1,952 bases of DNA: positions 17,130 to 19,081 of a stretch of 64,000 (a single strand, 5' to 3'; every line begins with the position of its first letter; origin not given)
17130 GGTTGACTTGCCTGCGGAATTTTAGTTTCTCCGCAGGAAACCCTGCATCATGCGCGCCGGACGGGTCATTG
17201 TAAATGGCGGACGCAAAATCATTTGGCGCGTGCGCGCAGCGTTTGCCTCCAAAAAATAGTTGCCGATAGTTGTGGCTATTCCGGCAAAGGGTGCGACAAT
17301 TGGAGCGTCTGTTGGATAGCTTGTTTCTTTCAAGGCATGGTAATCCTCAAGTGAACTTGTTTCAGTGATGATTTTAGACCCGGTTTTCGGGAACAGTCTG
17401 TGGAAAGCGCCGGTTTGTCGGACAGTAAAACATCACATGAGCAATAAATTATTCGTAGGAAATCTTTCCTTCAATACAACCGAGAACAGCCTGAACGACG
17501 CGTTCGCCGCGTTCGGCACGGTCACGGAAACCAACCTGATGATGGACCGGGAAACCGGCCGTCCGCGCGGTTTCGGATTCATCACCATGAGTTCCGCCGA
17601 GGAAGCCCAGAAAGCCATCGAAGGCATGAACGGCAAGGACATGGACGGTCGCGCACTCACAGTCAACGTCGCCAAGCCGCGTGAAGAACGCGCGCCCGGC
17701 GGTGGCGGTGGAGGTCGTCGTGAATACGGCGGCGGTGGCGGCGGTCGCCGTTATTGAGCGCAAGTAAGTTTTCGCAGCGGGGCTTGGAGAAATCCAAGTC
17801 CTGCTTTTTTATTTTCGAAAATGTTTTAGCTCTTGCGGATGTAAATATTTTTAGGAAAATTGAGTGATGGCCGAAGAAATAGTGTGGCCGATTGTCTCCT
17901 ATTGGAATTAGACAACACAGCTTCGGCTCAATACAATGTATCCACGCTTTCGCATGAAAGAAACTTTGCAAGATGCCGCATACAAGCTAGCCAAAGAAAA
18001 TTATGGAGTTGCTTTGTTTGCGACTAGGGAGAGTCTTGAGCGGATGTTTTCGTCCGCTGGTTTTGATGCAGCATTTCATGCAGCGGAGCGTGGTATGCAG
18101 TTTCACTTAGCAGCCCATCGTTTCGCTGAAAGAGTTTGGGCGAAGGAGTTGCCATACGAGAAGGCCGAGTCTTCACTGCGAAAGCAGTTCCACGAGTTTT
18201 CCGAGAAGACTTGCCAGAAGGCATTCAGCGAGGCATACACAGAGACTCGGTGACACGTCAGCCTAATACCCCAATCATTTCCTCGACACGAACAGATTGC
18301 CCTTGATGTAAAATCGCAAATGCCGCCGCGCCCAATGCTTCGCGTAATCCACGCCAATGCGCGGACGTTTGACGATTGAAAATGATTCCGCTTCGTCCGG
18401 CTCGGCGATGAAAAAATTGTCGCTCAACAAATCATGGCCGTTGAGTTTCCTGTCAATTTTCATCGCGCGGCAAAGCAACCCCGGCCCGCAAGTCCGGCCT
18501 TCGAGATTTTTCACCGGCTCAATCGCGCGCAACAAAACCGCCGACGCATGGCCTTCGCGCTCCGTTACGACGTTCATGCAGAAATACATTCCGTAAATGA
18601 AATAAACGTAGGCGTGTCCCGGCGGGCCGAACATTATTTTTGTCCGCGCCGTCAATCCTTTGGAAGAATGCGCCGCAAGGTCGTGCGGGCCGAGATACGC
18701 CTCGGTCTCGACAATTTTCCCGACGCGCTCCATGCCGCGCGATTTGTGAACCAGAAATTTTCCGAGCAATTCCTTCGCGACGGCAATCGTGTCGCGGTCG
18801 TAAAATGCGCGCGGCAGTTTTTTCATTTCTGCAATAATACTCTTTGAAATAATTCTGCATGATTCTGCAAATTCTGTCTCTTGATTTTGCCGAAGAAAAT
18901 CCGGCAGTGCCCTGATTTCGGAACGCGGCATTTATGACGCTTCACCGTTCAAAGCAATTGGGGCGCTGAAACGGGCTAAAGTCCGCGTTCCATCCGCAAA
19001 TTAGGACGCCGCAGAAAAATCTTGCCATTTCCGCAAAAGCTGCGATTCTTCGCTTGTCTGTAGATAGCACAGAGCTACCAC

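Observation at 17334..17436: About 100-nt conserved 5' leader shared by the two RRM RNA-binding protein genes: candidate autoregulatory or temperature-responsive RNA element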

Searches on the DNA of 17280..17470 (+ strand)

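Call 20: search_rna_families(source=window, start=17280, end=17470, threshold=evalue, max_evalue=10, show_alignments=2)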
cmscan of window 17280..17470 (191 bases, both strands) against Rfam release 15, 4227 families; matches with E-value up to 10: 9.
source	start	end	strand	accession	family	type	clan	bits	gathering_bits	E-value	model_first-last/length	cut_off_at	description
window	17288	17313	+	RF01382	HIV-1_SL4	Cis-reg;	-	16.5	31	0.4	1-20/20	no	HIV-1 stem-loop 4 packaging signal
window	17371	17407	-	RF01365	CRISPR-DR52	Gene; CRISPR;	-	16.1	50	1.3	1-37/37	no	CRISPR RNA direct repeat element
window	17360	17406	+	RF00212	SNORD38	Gene; snRNA; snoRNA; CD-box;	CL00051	14.2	44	3.6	1-70/70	no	Small nucleolar RNA SNORD38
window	17359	17394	+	RF00186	SNORD101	Gene; snRNA; snoRNA; CD-box;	CL00074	13.6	47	5.4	1-73/73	no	Small nucleolar RNA SNORD101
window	17318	17363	+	RF04297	mir-35_2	Gene; miRNA;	CL00088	13.3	41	4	1-62/62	no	mir-35_2 microRNA precursor family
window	17359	17394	+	RF00273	SNORD59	Gene; snRNA; snoRNA; CD-box;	CL00065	13.1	45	6.8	1-73/73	no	Small nucleolar RNA SNORD59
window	17360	17406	+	RF00610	SNORD110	Gene; snRNA; snoRNA; CD-box;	CL00076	13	64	7.1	1-71/71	no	Small nucleolar RNA SNORD110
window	17358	17432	+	RF00609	SNORD100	Gene; snRNA; snoRNA; CD-box;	CL00073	12.5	58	8.1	1-81/81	no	Small nucleolar RNA SNORD100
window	17333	17394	+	RF01310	sR7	Gene; snRNA; snoRNA; CD-box;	-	11.3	37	2.1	1-57/57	no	Small nucleolar RNA sR7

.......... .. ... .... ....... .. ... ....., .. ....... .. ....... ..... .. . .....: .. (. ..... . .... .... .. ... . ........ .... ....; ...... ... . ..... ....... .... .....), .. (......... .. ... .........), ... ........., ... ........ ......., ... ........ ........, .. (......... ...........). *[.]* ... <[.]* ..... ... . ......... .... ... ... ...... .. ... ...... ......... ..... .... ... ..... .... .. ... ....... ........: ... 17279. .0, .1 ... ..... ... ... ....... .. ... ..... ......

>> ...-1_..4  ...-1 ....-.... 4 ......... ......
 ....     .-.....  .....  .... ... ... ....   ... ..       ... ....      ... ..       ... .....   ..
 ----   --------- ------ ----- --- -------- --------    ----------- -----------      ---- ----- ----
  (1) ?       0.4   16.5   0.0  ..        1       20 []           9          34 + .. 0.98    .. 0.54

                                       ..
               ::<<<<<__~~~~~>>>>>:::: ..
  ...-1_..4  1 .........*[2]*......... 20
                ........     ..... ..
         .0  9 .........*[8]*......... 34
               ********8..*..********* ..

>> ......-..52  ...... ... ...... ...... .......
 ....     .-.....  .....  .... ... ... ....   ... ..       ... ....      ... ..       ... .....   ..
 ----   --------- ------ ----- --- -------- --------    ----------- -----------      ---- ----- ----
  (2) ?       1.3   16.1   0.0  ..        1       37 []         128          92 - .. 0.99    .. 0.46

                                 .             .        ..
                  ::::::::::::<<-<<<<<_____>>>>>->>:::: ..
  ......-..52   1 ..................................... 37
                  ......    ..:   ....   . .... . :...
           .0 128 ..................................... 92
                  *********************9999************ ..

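Call 51: build_rna_model(alignment_id=A3, structure=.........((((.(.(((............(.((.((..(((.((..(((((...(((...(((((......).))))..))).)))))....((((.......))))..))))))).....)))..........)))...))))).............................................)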
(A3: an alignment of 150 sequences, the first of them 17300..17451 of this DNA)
Model R1 built from alignment A3 (150 sequences, 192 columns); structure: as given.
model positions 154; base pairs 35; branch points 1; effective number of sequences 2.43; information 0.59 bits per position. Calibrated on 0.2 Mb of random sequence (short: E-values are rough).
structure used (alignment columns):
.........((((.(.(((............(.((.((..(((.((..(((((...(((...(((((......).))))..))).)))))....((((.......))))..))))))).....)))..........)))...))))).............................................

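Call 54: search_with_rna_model(model_id=R1, sources=[window, L187, L173, L096, L143, L102, L139, L062, L180, L084, L033, L082, L063, L026, L152, L097, L044, L167, L197, L061, L131, L118, L106, L045, L043, L122, L174, L169, L120, L123, L076, L175, L170, L116, L117, L047, L060, L136, L196, L164, L159, L078, L119, L018, L008, L176, L059, L140, L099, L130, L179, L111, L192, L072, L088, L127, L006, L039, L016, L079, L145, L034, L080, L077, L109, L013, L198, L142, L191, L032, L105, L055, L184, L125, L070, L183, L146, L023, L188, L069, L153, L104, L031, L009, L050, L144, L041, L038, L020, L114, L163, L158, L046, L028, L040, L056, L021, L017, L147, L064], make_alignment=true, max_evalue=0.001)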
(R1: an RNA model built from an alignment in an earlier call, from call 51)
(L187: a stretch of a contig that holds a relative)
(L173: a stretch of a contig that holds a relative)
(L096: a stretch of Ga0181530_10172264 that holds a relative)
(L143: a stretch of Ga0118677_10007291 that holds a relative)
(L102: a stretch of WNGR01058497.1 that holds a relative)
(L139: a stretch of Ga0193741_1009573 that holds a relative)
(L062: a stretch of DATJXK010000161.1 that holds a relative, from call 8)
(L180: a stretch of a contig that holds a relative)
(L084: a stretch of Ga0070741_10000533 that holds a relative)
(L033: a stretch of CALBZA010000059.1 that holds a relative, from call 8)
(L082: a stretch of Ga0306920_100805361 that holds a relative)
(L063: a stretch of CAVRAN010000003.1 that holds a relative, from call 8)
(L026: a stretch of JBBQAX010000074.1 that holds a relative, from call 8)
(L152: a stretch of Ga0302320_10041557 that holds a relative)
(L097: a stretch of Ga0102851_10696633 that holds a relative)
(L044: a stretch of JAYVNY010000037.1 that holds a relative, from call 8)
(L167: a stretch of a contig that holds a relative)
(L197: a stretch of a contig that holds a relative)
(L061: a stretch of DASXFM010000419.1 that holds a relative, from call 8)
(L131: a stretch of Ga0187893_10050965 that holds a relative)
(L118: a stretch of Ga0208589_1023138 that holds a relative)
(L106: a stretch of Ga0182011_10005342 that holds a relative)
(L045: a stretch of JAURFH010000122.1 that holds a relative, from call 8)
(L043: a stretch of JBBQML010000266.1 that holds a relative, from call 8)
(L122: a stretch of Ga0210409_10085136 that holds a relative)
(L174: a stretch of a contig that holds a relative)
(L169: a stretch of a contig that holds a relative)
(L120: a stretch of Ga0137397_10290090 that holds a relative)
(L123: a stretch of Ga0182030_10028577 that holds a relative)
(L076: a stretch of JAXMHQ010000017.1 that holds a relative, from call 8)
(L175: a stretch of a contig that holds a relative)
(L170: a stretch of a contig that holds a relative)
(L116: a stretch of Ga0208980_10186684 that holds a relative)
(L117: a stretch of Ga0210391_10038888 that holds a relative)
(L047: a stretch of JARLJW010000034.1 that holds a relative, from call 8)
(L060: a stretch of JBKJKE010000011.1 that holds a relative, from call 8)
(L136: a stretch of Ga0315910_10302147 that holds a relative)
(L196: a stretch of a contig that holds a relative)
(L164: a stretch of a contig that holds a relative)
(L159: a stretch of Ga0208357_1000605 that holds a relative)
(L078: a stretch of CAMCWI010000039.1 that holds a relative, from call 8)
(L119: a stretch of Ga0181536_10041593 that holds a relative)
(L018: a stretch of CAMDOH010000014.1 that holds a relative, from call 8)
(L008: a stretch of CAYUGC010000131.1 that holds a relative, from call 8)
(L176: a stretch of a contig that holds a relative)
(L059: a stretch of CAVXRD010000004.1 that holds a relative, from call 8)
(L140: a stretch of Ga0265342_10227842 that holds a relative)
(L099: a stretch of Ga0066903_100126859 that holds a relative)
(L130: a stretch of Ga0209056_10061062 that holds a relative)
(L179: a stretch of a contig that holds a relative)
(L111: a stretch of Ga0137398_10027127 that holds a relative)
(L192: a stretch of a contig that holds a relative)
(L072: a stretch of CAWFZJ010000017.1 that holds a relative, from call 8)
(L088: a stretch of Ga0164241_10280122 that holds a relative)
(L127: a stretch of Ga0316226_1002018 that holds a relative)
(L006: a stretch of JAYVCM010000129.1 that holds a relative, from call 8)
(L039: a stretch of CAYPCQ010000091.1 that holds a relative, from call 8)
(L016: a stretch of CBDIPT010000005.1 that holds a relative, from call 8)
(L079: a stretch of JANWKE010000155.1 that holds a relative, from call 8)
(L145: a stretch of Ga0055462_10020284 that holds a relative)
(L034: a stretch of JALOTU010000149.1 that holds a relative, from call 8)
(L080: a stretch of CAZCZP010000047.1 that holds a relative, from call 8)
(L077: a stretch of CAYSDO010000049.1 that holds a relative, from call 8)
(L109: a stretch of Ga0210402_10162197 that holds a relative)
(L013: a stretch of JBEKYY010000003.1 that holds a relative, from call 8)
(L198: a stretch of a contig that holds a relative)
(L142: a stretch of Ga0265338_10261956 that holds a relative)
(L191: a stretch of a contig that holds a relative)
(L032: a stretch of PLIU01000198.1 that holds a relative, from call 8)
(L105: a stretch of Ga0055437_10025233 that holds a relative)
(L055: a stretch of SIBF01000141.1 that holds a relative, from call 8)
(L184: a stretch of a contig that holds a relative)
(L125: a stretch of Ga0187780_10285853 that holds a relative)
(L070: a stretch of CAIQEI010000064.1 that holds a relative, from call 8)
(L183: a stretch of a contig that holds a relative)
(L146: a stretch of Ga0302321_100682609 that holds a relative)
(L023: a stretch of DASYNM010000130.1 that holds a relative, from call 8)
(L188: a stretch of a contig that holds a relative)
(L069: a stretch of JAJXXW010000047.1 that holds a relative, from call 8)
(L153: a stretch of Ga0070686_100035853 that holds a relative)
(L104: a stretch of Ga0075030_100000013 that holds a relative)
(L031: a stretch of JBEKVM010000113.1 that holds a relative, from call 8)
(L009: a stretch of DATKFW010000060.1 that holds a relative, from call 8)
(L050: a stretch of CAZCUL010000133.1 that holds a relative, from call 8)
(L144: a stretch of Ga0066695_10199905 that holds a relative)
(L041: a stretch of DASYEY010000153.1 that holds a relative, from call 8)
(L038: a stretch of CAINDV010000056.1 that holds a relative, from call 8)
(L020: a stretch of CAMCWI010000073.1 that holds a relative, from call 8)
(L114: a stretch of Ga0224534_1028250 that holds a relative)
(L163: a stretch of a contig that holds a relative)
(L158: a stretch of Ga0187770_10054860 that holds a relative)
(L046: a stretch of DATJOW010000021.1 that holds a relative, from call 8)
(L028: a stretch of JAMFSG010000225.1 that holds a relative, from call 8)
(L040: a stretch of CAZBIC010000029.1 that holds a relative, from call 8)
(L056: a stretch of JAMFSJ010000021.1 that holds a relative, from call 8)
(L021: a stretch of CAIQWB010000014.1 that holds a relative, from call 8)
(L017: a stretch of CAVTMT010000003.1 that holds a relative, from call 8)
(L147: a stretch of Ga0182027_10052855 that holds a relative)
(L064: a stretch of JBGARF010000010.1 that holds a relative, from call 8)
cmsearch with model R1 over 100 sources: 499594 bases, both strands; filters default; matches with E-value up to 0.001: 103.
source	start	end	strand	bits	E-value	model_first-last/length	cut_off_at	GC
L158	607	761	-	163.2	1.5e-37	1-154/154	no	0.38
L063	2361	2515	+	162.8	1.9e-37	1-154/154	no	0.43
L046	2361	2515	+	161.1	4.8e-37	1-154/154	no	0.41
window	17300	17451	+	158.9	1.7e-36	1-154/154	no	0.43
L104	2728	2882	+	158.7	2e-36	1-154/154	no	0.4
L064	2363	2515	+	157.4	4.2e-36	1-154/154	no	0.46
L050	2365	2515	+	155.2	1.5e-35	1-154/154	no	0.41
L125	925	1079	-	153.9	3.1e-35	1-154/154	no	0.39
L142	464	625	+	153.7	3.6e-35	1-154/154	no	0.43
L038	1517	1671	+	152.8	6e-35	1-154/154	no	0.45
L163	2355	2508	+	152.4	7.6e-35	1-154/154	no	0.44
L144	77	230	+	151.6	1.2e-34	1-154/154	no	0.47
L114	674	827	+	151.5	1.3e-34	1-154/154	no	0.4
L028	2362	2515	+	151.4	1.3e-34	1-154/154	no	0.42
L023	94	242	+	151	1.7e-34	1-154/154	no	0.4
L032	1246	1395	+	150.9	1.8e-34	1-154/154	no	0.41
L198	1934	2097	-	150.6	2.1e-34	1-154/154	no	0.45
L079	2362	2515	+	150.6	2.1e-34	1-154/154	no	0.4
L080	2367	2515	+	150.4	2.4e-34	1-154/154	no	0.42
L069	2361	2515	+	149.8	3.4e-34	1-154/154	no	0.39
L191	1366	1514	-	149.7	3.5e-34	1-154/154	no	0.44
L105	158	308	+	149.7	3.6e-34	1-154/154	no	0.47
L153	2453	2604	-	149.5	4e-34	1-154/154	no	0.45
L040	2364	2515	+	149.4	4.2e-34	1-154/154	no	0.45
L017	2363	2515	+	149.4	4.3e-34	1-154/154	no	0.48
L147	4752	4904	-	149.3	4.6e-34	1-154/154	no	0.44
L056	2362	2515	+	149.3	4.6e-34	1-154/154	no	0.44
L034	272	425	+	149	5.2e-34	1-154/154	no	0.4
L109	660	814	-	148.3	8.2e-34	1-154/154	no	0.37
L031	2362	2515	+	148.1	9.1e-34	1-154/154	no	0.4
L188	8862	9014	-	147.9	9.9e-34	1-154/154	no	0.44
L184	958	1125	-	147.8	1e-33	1-154/154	no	0.45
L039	2367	2515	+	147.8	1.1e-33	1-154/154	no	0.4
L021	2363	2515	+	147.7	1.1e-33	1-154/154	no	0.42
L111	1706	1859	+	147.5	1.2e-33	1-154/154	no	0.47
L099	2498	2654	+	147.5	1.3e-33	1-154/154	no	0.45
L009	2363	2515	+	147.3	1.4e-33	1-154/154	no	0.41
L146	610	761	-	147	1.7e-33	1-154/154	no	0.43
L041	2363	2515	+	146.9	1.8e-33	1-154/154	no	0.43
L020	2364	2515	+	146.9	1.8e-33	1-154/154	no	0.43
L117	616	771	+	146.4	2.4e-33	1-154/154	no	0.37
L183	2175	2328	-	146.1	2.8e-33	1-154/154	no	0.42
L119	16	165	-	145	5.4e-33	1-154/154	no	0.45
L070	2361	2515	+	145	5.5e-33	1-154/154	no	0.41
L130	1806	1961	-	144.6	6.8e-33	1-154/154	no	0.49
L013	2361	2515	+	144.2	8.5e-33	1-154/154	no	0.39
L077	2363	2515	+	143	1.7e-32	1-154/154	no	0.46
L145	865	1019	+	142.5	2.3e-32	1-154/154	no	0.5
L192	787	937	-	141.1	5.1e-32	1-154/154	no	0.41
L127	3953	4103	+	140.9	5.6e-32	1-154/154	no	0.44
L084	12265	12416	-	140.8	6.1e-32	1-154/154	no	0.43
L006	2360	2515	+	140.5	7.1e-32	1-154/154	no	0.4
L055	2363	2515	+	140.1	8.8e-32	1-154/154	no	0.46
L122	1997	2151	+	139.9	1e-31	1-154/154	no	0.46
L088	259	411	-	139.7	1.1e-31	1-154/154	no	0.44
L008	1464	1617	+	138.2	2.7e-31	1-154/154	no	0.4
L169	2676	2831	-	137.9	3.2e-31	1-154/154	no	0.47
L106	1804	1952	+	137.5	4e-31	1-154/154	no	0.43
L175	4696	4846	+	136.5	7.3e-31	1-154/154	no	0.46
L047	2361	2515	+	136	9.9e-31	1-154/154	no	0.39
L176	1761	1917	+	135.6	1.2e-30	1-154/154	no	0.39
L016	2365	2515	+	135.1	1.7e-30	1-154/154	no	0.42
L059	2365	2515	+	134.5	2.4e-30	1-154/154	no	0.44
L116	264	427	-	134.3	2.5e-30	1-154/154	no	0.42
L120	524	675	+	133.6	3.8e-30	1-154/154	no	0.47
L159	1410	1561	+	132.2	8.6e-30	1-154/154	no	0.42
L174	254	411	-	131.6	1.2e-29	1-154/154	no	0.41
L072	2362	2515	+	131.4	1.4e-29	1-154/154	no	0.41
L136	841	992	-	131.3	1.4e-29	1-154/154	no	0.47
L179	621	776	+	131.2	1.6e-29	1-154/154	no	0.5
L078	2364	2515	+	131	1.7e-29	1-154/154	no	0.46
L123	618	773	-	130.9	1.8e-29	1-154/154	no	0.4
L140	836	985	-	130.3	2.6e-29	1-154/154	no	0.48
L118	870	1021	-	128.5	7.4e-29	1-154/154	no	0.47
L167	3194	3344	+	128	1e-28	1-154/154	no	0.42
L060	2363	2515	+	127.7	1.2e-28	1-154/154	no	0.44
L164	91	238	+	127.5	1.3e-28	1-154/154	no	0.46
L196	208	365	-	126.9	1.9e-28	1-154/154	no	0.43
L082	1019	1172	-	125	5.4e-28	1-154/154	no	0.45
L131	2783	2934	-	124.8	6.2e-28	1-154/154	no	0.44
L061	1211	1366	+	124.3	8.1e-28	1-154/154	no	0.4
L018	709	858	+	123.3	1.4e-27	1-154/154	no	0.44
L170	30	179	+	123.3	1.4e-27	1-154/154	no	0.45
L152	6337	6486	-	123.1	1.6e-27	1-154/154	no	0.45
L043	2362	2515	+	122.6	2.3e-27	1-154/154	no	0.51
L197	233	387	+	120.1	9.3e-27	1-154/154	no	0.4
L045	2363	2515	+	119.5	1.3e-26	1-154/154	no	0.42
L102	1811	1961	+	118.9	1.9e-26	1-154/154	no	0.4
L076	2358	2515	+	118.2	2.7e-26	1-154/154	no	0.45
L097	752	902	-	117.2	4.9e-26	1-154/154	no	0.44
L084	12625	12774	+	115.7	1.2e-25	1-154/154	no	0.39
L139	1157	1306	-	115.4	1.4e-25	1-154/154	no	0.41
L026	2366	2515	+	113.5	4.2e-25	1-154/154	no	0.43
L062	2368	2515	+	110.9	1.9e-24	1-154/154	no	0.4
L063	2986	3133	+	110.4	2.5e-24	1-154/154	no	0.44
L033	2363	2515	+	108.2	8.9e-24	1-154/154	no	0.44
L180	1485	1636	-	105.9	3.3e-23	1-154/154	no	0.38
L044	2367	2515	+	105.1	5.4e-23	1-154/154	no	0.51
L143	3455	3605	+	104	1e-22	1-154/154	no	0.42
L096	213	364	+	97.9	3.4e-21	1-154/154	no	0.42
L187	5041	5192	-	96.6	7.2e-21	1-154/154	no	0.43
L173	622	773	+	95.5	1.3e-20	1-154/154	no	0.44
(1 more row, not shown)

Alignment A4: 103 matches aligned to the model, 199 columns, each read 5' to 3' on its own strand. Consensus structure (alignment columns), stored with it:
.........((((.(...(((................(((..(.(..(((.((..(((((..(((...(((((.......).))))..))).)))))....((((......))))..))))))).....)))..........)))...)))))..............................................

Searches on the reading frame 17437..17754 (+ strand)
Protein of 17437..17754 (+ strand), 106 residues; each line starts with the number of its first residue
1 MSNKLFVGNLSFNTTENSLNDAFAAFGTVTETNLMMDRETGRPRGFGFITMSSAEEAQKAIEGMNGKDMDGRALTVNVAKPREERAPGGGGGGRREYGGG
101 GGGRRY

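Call 8: find_related_loci(query=window:17437-17754:+, collection=genome_contigs, flank=2500)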
Query window:17437-17754:+ (106 aa) in genome_contigs; peptide patterns used: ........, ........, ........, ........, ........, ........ (x = any residue, [..] = any of these).
599 stretches matched a pattern (row limit reached: there are more); 409 encode a relative of the query (tblastn E <= 1e-3); the best 80 are kept; 80 distinct loci.
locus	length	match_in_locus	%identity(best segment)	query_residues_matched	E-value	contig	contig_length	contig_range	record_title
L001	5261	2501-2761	94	1-87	3e-51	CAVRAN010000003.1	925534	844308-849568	MAG: uncultured Verrucomicrobiae bacterium isolate MFD04540.bin.1.22 genome assembly, contig: contig_1500, whole genome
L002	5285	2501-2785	86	1-97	3e-51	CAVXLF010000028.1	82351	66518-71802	MAG: uncultured Verrucomicrobiae bacterium isolate MFD04780.bin.2.37 genome assembly, contig: contig_81745, whole genome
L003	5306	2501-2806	80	1-105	5e-51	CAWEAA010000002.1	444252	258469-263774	MAG: uncultured Verrucomicrobiae bacterium isolate MFD05580.bin.1.24 genome assembly, contig: contig_17871, whole genome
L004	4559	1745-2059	77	1-106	5e-50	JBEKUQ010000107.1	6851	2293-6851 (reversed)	MAG: Verrucomicrobiota bacterium isolate SPRUCE 585 SPRUCE_585_107, whole genome shotgun sequence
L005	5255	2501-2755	93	1-85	1e-49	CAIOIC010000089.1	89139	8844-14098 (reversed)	MAG: uncultured Verrucomicrobia subdivision 3 bacterium isolate KTt_bin-0432 genome assembly, contig: bin-0432:089/136,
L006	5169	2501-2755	93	1-85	2e-49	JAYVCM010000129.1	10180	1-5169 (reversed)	MAG: Limisphaerales bacterium isolate GL32_Down_metabat_63 GL32_Down_metabat_63_128, whole genome shotgun sequence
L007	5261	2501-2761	90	1-87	1e-49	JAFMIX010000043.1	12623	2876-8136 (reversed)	MAG: Verrucomicrobiales bacterium isolate DEBay_Sum019D_L_G_109 NODE_5191_length_12623_cov_6.529997, whole genome shotgu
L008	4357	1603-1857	91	1-85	2e-48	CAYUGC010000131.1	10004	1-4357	MAG TPA_asm: uncultured Bifidobacteriaceae bacterium isolate binchicken_co241_251 genome assembly, contig: NODE_6919_len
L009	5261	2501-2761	87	1-87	1e-48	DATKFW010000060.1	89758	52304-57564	MAG TPA_asm: Candidatus Baltobacteraceae bacterium isolate SMAG_U14535 k141_764097, whole genome shotgun sequence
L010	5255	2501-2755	89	1-85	5e-48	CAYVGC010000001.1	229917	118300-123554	MAG TPA_asm: uncultured Bifidobacteriaceae bacterium isolate binchicken_co3_426 genome assembly, contig: NODE_61_length_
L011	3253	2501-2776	81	1-97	9e-48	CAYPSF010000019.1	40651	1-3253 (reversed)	MAG TPA_asm: uncultured Bifidobacteriaceae bacterium isolate binchicken_co54_474 genome assembly, contig: NODE_1629_leng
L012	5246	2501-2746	93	1-82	7e-48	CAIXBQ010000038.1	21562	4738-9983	MAG: uncultured Verrucomicrobia subdivision 3 bacterium isolate MJ-2014_bin-0712 genome assembly, contig: bin-0712:038/1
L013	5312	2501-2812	76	1-106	4e-47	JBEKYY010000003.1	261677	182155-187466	MAG: Verrucomicrobiota bacterium isolate SPRUCE 686 SPRUCE_686_3, whole genome shotgun sequence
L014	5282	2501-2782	80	1-97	9e-47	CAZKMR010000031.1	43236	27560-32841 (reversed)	MAG TPA_asm: uncultured Bifidobacterium sp. isolate SRP329715_co2_374 genome assembly, contig: NODE_1814_length_43236_co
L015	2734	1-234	90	3-80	3e-43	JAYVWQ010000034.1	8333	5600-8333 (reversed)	MAG: Akkermansia sp. isolate GL82_UP_concoct_189_sub GL82_UP_concoct_189_sub_33, whole genome shotgun sequence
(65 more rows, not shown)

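Call 40: search_protein_families(library=pfam, proteins=[window:17437-17754:+])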
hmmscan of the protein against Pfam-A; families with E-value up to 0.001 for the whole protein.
window:17437-17754:+ (106 aa): 2 families
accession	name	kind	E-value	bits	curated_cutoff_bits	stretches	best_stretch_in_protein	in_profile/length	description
PF00076.28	RRM_1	-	8e-23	80.5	20.7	1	5-74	1-69/70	RNA recognition motif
PF13893.12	RRM_5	-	0.00052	20.1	27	1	8-81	32-101/125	RNA recognition motif. (a.k.a. RRM, RBD, or RNP domain)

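Call 56: find_homologous_proteins(query=window:17437-17754:+, max_evalue=1e-10)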
Query window:17437-17754:+ (106 aa): 8000 proteins with E <= 1e-10 among 8000 candidates; the best 120 are listed.
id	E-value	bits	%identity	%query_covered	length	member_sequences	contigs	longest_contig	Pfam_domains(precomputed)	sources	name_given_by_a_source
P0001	8.7e-61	221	99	100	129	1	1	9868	PF00076.29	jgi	jgi:cold-inducible RNA-binding protein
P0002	5.9e-60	218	98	100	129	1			PF00076.29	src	-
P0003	1.6e-59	217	97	100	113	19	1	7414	PF00076.29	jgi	jgi:cold-inducible RNA-binding protein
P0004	2.1e-59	216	97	100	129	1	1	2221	PF00076.29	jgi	jgi:RNA recognition motif-containing protein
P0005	2.1e-59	216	97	100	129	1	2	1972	PF00076.29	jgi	-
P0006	2.3e-59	216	97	100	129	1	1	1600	PF00076.29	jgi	-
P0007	3.0e-59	216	97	100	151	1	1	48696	PF00076.29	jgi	jgi:cold-inducible RNA-binding protein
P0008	3.7e-59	216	97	100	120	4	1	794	PF00076.29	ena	-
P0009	8.9e-59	214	96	100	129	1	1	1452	PF00076.29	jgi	jgi:RNA recognition motif-containing protein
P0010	1.1e-58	214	97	100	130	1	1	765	PF00076.29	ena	-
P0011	1.2e-58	214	95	100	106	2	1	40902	PF00076.29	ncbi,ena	ncbi:MAG TPA: RNA-binding protein [Verrucomicrobiae bacterium]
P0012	1.4e-58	214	96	100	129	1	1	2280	PF00076.29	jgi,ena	jgi:RNA recognition motif-containing protein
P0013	1.4e-58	214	96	100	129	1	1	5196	PF00076.29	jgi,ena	-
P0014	1.7e-58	213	96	100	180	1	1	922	PF00076.29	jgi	jgi:RNA recognition motif-containing protein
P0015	1.8e-58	213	95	100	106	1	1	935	PF00076.29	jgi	-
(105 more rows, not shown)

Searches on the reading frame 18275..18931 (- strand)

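Call 40: search_protein_families(library=pfam, proteins=[window:18275-18931:-])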
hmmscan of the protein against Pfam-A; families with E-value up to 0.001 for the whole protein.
window:18275-18931:- (218 aa): 1 family
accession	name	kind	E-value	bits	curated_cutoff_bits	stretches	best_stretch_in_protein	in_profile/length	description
PF02245.21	Pur_DNA_glyco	-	1.7e-59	200.6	27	1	43-212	2-180/181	Methylpurine-DNA glycosylase (MPG)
